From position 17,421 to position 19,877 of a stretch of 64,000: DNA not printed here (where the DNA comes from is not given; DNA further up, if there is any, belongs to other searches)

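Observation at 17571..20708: Translationally coupled operon of a Walker-less RadB-like protein, a 79-aa helical protein and a PolB2-like polymerase with degenerate motifs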

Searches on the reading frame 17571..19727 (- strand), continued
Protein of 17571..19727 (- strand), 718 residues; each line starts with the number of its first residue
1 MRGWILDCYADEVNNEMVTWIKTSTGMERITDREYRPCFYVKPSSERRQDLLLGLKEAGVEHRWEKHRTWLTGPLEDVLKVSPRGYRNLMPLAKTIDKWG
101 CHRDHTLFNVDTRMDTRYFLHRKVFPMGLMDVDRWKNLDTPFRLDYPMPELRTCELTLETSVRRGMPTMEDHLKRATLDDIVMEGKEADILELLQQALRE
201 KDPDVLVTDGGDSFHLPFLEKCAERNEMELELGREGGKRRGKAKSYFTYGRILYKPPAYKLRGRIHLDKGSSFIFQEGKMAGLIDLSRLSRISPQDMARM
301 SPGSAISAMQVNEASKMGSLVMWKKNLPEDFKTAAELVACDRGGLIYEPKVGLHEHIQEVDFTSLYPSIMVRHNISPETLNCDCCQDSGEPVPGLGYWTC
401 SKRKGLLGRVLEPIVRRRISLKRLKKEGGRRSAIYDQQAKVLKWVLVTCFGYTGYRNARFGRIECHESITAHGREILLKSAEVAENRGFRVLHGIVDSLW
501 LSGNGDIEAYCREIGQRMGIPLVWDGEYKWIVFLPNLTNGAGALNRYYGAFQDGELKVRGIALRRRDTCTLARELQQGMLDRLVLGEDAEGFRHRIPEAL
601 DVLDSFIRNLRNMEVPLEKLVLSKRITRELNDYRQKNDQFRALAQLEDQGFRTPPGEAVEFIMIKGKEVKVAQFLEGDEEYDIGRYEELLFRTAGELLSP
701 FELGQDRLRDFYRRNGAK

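Call 21: search_solved_structures(query=A2, max_evalue=0.00001, show_alignments=1)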
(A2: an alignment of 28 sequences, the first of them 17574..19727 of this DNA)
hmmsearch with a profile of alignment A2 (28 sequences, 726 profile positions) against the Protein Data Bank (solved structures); distinct sequences matched with E-value up to 0.00001: 129 (the best 60 are shown).
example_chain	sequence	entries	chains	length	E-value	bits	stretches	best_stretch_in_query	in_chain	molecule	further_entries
4flt_A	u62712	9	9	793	6.7e-83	282.6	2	287-722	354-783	DNA polymerase 1 | Pyrococcus abyssi B family DNA polymerase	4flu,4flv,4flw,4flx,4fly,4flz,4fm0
4fm2_A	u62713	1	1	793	7e-82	279.2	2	287-722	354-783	DNA polymerase 1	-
5h12_A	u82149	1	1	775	5.7e-81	276.2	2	287-722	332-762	Deep Vent DNA Polymerase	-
6wya_A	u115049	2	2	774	2.1e-80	274.3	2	287-722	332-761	DNA polymerase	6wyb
1wns_A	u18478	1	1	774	7.2e-80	272.5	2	287-722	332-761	DNA POLYMERASE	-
4k8z_A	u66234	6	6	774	7.6e-80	272.5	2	287-722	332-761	DNA polymerase | DNA polymerase,DNA polymerase,DNA polymerase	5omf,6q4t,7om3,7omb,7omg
1qht_A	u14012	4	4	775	1.1e-79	272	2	287-722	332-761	PROTEIN (DNA POLYMERASE) | DNA polymerase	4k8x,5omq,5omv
1wn7_A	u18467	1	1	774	1.1e-79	271.9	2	287-722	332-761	Family B DNA Polymerase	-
6is7_A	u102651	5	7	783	1.3e-79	271.7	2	287-722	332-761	DNA polymerase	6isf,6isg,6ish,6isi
3a2f_A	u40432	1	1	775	1.6e-79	271.4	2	285-722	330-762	DNA polymerase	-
2jgu_A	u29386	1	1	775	5.2e-79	269.7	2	285-722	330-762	DNA POLYMERASE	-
8s84_A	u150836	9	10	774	5.5e-79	269.6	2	287-722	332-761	DNA polymerase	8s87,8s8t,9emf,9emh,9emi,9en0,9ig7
5vu5_A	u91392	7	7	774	9.5e-79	268.8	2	287-722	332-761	DNA polymerase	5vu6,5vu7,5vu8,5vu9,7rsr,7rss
2xhb_A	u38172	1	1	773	9.9e-79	268.8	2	287-722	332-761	DNA POLYMERASE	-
2vwj_A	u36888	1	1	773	1.1e-78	268.6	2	287-722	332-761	DNA POLYMERASE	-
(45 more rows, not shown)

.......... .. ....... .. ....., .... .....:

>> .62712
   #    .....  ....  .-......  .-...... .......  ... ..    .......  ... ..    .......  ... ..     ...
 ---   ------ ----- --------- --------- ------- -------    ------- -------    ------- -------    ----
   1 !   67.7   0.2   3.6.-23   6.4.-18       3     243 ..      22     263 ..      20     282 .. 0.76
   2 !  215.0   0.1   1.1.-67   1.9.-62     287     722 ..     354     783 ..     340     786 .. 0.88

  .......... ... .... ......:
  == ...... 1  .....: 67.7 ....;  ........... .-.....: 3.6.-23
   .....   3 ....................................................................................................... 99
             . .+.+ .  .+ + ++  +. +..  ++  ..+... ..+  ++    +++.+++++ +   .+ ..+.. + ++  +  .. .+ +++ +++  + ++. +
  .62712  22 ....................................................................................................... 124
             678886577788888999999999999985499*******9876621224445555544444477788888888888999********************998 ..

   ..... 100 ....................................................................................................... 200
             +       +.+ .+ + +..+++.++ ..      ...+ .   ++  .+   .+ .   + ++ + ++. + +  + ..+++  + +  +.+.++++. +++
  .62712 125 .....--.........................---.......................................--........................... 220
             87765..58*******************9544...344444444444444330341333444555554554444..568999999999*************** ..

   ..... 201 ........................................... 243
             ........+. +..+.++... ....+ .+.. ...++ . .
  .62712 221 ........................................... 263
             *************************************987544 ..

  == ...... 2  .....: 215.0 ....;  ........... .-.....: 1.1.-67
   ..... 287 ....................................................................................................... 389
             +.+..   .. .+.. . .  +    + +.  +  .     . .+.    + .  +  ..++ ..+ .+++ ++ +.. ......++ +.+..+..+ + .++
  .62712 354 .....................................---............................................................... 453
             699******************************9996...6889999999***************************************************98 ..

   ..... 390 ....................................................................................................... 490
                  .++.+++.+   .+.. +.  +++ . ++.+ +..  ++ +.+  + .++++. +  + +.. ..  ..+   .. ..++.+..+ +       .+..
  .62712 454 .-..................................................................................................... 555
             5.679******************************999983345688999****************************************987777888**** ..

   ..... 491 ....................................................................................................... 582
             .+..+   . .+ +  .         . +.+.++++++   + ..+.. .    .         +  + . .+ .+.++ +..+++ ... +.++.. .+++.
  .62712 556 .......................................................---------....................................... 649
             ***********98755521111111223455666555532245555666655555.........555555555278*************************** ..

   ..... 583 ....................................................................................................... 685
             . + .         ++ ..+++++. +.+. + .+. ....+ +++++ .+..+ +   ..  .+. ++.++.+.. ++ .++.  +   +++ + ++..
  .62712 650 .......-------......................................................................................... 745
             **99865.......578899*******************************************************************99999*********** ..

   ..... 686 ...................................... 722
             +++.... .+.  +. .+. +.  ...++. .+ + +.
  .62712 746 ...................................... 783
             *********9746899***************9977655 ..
